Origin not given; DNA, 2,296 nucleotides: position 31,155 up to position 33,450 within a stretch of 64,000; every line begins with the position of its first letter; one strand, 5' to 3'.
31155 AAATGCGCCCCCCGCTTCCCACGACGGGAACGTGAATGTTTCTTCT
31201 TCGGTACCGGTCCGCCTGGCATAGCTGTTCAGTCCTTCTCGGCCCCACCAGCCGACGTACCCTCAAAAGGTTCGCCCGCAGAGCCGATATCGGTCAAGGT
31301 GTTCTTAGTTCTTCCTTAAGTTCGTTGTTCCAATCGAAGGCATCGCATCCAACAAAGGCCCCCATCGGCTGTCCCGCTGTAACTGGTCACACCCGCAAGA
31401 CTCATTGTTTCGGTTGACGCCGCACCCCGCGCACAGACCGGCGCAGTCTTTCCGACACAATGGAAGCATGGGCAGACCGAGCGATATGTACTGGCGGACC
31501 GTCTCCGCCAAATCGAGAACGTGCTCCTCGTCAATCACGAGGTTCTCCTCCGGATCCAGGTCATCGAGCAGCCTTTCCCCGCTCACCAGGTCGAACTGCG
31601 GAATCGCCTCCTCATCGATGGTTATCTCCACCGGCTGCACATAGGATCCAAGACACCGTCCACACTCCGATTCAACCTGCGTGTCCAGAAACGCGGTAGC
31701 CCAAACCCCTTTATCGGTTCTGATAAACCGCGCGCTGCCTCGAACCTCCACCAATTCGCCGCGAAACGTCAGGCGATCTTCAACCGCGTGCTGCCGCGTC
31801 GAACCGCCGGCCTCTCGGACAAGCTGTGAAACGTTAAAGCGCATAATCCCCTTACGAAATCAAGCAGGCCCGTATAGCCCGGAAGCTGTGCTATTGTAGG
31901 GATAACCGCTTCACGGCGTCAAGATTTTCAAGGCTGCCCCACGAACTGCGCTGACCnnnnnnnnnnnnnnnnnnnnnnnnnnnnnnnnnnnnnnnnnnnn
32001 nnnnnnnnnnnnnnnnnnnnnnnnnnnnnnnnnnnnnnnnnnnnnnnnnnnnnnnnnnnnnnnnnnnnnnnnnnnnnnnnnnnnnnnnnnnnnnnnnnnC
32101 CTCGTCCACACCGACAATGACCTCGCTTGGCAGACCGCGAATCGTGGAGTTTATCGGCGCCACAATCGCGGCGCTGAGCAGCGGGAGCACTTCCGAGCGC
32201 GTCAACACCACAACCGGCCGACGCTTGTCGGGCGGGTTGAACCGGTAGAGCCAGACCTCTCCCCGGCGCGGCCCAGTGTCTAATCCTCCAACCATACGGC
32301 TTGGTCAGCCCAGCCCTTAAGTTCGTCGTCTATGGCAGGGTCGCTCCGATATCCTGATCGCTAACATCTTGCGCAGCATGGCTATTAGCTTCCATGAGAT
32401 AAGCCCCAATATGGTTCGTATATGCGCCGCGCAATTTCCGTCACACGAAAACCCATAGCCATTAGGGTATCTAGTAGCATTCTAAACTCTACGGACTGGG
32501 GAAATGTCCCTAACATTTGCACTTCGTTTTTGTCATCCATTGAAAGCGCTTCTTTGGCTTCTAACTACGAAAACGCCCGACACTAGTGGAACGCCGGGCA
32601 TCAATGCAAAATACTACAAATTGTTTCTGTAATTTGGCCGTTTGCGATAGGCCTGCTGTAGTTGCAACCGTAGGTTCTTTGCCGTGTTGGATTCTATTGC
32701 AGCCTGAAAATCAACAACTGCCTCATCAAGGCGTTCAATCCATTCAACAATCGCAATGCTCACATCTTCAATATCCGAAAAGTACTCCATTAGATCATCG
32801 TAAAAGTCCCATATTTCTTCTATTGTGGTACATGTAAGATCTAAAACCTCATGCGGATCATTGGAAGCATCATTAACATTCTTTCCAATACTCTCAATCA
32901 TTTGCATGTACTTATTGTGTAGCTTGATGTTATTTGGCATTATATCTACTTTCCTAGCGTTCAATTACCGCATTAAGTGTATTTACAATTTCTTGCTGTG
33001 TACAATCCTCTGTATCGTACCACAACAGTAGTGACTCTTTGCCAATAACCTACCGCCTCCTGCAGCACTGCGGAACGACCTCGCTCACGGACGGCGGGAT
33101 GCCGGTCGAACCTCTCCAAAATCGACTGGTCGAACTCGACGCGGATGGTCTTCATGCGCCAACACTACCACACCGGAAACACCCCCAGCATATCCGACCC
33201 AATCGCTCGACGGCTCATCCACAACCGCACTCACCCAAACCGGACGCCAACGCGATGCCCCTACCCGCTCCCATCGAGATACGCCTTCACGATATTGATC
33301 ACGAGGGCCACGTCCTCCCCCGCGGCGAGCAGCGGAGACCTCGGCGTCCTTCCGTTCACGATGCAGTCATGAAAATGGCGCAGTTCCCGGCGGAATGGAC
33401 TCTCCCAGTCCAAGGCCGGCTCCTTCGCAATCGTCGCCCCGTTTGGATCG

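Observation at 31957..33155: Intact mazF whose RHH antitoxin gene appears split by a roughly 0.7-kb AT-rich insertion carrying an acidic orphan ORF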

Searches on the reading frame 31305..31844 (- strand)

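Call 69: search_protein_families(library=pfam, proteins=[window:31305-31844:-], max_evalue=0.01)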
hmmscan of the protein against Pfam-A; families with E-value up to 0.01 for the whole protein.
window:31305-31844:- (179 aa): 1 family
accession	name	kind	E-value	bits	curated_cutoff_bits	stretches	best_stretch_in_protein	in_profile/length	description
PF02620.22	YceD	-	4.4e-22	78.8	33.2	1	53-164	5-115/119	Large ribosomal RNA subunit accumulation protein YceD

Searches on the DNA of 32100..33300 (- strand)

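Call 11: search_rna_families(source=window, start=32100, end=33300, threshold=evalue, max_evalue=10)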
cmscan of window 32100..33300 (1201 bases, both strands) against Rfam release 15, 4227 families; matches with E-value up to 10: 3.
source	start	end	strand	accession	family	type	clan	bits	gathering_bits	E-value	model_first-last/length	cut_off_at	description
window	32772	32880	-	RF01505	Afu_264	Gene; snRNA; snoRNA; CD-box;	-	17.5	40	1.5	1-103/103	no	A. fumigatus snoRNA Afu_264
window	33101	33130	+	RF03396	mir-2814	Gene; miRNA;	-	16.2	90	8.1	33-62/87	no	mir-2814 microRNA precursor family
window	32777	32820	-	RF01166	sn3071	Gene; snRNA; snoRNA; CD-box;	-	15.9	40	5.2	1-77/77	no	Small nucleolar RNA sn3071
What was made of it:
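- No Rfam intron or ribozyme match was found even at E<=10 (call 11).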

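Call 20: search_dna_similar(query=window:32404-33048:-, collection=phages, mode=distant, max_evalue=0.1)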
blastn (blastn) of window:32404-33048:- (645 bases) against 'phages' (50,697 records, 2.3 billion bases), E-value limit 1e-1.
No match.

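Call 21: search_dna_similar(query=window:32404-33048:-, collection=plasmids, mode=distant, max_evalue=0.1)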
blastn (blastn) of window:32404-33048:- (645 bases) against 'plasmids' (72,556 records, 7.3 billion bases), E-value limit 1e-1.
No match.
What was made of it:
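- The block does not match any phage record, including the usual spike-in genomes, or any plasmid (calls 20, 21).
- Tried and rejected: the phage and plasmid collections in distant mode (calls 20, 21);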

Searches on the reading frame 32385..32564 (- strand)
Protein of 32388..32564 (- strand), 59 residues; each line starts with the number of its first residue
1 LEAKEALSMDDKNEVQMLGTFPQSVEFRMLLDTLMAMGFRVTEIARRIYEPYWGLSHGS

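Call 4: search_protein_families(library=pfam, proteins=[window:32385-32540:-], max_evalue=1)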
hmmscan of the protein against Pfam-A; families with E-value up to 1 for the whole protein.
window:32385-32540:- (51 aa): 0 families

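Call 46: find_homologous_proteins(query=window:32388-32564:-, max_evalue=10)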
Query seq(59 aa): no candidate shares three 5-residue words with the query. No homologue found.
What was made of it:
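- Tried and rejected: It has an HTH-looking stretch (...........) but no family and no homologue (calls 4, 46).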

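Call 54: search_protein_families(library=phrogs, proteins=[window:32385-32540:-], max_evalue=1)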
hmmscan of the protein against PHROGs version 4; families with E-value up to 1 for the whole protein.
window:32385-32540:- (51 aa): 0 families

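Call 55: search_protein_families(library=ncbifam, proteins=[window:32385-32540:-], max_evalue=1)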
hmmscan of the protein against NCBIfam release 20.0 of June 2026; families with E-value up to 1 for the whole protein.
window:32385-32540:- (51 aa): 0 families

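Call 56: search_protein_families(library=padloc, proteins=[window:32385-32540:-], max_evalue=1)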
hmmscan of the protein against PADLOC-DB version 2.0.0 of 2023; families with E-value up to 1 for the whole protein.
window:32385-32540:- (51 aa): 0 families
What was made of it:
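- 32385..32540 (-): 51-aa ORF in the 3' part of the insert. It runs across the right junction and stops in host DNA. It has no homologues and is probably not a gene, or is a gene fragment. No family match (calls 4, 54, 55, 56) and no homologue (call 46).
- On Insertion sequence / MITE: No family hit exists for either ORF (calls 4, 54, 55, 56).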
